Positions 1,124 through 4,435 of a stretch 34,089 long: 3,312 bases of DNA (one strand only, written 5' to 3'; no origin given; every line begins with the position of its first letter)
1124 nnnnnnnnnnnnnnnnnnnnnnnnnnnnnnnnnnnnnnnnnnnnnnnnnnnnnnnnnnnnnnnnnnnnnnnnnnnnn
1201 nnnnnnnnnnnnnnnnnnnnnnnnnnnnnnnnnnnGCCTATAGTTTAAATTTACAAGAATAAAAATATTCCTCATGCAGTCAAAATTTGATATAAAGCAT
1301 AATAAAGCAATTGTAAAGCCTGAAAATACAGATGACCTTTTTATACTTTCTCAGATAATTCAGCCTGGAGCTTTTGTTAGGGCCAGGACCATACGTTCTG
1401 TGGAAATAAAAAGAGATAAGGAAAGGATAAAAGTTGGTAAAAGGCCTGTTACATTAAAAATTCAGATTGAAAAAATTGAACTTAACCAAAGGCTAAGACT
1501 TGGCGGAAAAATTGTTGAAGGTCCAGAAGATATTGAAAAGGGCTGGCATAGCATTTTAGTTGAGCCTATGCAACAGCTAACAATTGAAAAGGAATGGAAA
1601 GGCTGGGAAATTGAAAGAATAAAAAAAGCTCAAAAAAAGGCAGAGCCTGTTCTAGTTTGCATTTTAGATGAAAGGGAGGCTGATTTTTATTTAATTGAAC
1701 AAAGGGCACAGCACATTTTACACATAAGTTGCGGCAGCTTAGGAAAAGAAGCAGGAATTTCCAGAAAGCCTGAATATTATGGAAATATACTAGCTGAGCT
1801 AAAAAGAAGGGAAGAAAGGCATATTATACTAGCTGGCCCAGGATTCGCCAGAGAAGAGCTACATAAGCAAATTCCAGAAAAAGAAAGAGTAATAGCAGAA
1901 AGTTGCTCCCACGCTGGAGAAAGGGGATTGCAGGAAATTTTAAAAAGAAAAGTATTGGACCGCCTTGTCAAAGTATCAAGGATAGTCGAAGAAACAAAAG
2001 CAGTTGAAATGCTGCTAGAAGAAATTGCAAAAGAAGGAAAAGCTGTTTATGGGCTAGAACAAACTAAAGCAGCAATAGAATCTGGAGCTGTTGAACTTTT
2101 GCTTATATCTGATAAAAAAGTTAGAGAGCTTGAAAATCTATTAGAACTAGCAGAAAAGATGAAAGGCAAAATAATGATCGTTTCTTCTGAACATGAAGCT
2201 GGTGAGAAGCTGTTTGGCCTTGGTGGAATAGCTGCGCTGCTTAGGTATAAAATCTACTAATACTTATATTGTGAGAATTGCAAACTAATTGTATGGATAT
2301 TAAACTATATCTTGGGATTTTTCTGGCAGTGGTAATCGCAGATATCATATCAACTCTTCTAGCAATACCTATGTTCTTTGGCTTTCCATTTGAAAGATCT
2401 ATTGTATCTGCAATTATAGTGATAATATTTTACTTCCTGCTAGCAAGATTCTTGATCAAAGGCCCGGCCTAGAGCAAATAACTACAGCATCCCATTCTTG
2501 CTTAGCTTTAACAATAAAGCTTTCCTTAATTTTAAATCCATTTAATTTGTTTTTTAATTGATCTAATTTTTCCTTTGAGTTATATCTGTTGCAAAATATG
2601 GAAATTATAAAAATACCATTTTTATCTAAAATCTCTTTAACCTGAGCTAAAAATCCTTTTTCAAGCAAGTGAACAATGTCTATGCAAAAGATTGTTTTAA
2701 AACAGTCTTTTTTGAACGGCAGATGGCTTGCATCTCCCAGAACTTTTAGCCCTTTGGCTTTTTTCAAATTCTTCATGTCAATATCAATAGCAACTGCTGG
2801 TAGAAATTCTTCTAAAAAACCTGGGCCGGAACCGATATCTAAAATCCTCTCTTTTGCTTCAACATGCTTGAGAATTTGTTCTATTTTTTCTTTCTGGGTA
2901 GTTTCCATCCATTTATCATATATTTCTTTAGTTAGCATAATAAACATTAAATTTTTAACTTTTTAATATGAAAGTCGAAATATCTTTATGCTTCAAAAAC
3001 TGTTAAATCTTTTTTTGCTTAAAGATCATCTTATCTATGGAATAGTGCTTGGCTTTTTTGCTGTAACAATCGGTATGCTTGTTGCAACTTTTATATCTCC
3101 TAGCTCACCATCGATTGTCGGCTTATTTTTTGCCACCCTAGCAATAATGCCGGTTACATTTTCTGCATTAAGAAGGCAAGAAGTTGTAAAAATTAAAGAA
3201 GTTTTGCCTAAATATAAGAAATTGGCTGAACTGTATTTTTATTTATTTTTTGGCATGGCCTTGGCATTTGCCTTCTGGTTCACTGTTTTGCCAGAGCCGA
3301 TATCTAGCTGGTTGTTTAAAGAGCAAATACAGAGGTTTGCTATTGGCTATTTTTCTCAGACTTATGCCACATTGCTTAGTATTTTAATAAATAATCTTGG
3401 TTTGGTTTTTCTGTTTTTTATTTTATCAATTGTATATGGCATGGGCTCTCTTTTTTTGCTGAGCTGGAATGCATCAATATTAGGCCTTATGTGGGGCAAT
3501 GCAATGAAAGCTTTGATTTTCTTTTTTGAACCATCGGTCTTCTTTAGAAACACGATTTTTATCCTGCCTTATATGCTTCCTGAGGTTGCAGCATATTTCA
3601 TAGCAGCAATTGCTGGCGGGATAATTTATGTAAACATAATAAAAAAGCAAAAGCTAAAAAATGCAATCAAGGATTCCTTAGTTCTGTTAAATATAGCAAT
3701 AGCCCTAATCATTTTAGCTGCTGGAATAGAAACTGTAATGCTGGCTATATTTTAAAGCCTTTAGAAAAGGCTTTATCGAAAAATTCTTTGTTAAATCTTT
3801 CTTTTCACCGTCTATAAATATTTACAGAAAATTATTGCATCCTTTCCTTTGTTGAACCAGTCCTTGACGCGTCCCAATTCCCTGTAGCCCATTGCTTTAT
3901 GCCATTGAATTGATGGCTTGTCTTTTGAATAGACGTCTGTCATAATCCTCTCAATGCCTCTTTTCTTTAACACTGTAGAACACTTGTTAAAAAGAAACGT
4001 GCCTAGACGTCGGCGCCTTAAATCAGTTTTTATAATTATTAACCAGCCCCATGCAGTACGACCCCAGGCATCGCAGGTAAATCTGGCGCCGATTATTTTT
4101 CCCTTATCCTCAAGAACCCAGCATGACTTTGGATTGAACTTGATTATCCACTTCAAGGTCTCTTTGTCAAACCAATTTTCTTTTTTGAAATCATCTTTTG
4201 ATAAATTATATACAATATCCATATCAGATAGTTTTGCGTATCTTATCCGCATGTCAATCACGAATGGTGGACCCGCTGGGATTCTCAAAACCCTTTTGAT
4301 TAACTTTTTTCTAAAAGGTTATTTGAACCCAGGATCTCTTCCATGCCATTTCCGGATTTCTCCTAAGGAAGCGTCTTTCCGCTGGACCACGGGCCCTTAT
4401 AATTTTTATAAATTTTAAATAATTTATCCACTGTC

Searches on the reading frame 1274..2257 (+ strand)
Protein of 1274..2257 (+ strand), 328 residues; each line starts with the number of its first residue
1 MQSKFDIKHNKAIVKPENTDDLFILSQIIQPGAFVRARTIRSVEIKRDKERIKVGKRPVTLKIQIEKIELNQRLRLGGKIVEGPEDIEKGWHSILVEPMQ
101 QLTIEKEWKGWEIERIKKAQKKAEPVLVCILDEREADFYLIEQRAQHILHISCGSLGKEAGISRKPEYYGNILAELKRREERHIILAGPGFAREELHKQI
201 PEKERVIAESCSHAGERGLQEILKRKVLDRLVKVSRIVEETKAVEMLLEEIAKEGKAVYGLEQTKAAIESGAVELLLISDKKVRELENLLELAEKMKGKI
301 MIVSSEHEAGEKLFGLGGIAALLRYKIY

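Call 19: search_protein_families(library=pfam, proteins=[window:1274-2257:+], max_evalue=0.001)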
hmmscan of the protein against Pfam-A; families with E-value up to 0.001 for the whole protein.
window:1274-2257:+ (328 aa): 3 families
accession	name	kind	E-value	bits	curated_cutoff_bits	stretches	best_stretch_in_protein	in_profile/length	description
PF03465.20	eRF1_3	-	1.8e-23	83.5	25.8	1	237-327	1-106/106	eRF1 domain 3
PF03463.20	eRF1_1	-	2.5e-16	60.2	23.8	1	14-119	18-122/123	eRF1 domain 1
PF03464.20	eRF1_2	-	0.00067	20.4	27.1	0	178-229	74-129/133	eRF1 domain 2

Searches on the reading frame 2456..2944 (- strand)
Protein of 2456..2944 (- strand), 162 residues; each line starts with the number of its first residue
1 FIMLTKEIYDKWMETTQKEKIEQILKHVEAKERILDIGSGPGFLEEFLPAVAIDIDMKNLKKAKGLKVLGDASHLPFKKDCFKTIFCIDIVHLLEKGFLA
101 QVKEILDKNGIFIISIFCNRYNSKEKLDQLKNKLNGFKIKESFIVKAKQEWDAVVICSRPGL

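Call 19: search_protein_families(library=pfam, proteins=[window:2456-2944:-], max_evalue=0.001)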
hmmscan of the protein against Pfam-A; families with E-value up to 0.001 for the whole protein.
window:2456-2944:- (162 aa): 5 families
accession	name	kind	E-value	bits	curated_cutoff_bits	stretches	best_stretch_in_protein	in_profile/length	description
PF08241.18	Methyltransf_11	-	1.6e-08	35.5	21.2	1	35-114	1-95/95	Methyltransferase domain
PF13847.12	Methyltransf_31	-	6.6e-08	32.8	27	1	30-134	3-129/145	Methyltransferase domain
PF13649.12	Methyltransf_25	-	1.2e-05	26.3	27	1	34-110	1-97/97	Methyltransferase domain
PF13489.12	Methyltransf_23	-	0.00016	21.9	27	1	9-129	1-131/164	Methyltransferase domain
PF01728.25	FtsJ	-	0.00083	19.8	24.1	0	85-147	109-169/181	FtsJ-like methyltransferase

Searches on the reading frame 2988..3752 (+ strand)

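Call 19: search_protein_families(library=pfam, proteins=[window:2988-3752:+], max_evalue=0.001)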
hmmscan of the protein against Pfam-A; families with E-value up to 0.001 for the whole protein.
window:2988-3752:+ (255 aa): 1 family
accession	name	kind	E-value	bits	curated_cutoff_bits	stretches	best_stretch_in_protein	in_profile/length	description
PF01944.22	SpoIIM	-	1.1e-11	45.4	26.9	1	86-250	3-160/163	Stage II sporulation protein M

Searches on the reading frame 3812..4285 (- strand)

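Call 19: search_protein_families(library=pfam, proteins=[window:3812-4285:-], max_evalue=0.001)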
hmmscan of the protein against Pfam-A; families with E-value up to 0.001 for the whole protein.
window:3812-4285:- (157 aa): 3 families
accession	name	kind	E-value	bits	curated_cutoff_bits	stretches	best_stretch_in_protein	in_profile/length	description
PF00583.31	Acetyltransf_1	-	2.2e-12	47.7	20.7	1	25-134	4-116/116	Acetyltransferase (GNAT) family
PF13420.13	Acetyltransf_4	-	2.9e-09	37.6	24.3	1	45-148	39-148/155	Acetyltransferase (GNAT) domain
PF13508.13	Acetyltransf_7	-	1.4e-07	32.2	27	1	53-136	3-84/84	Acetyltransferase (GNAT) domain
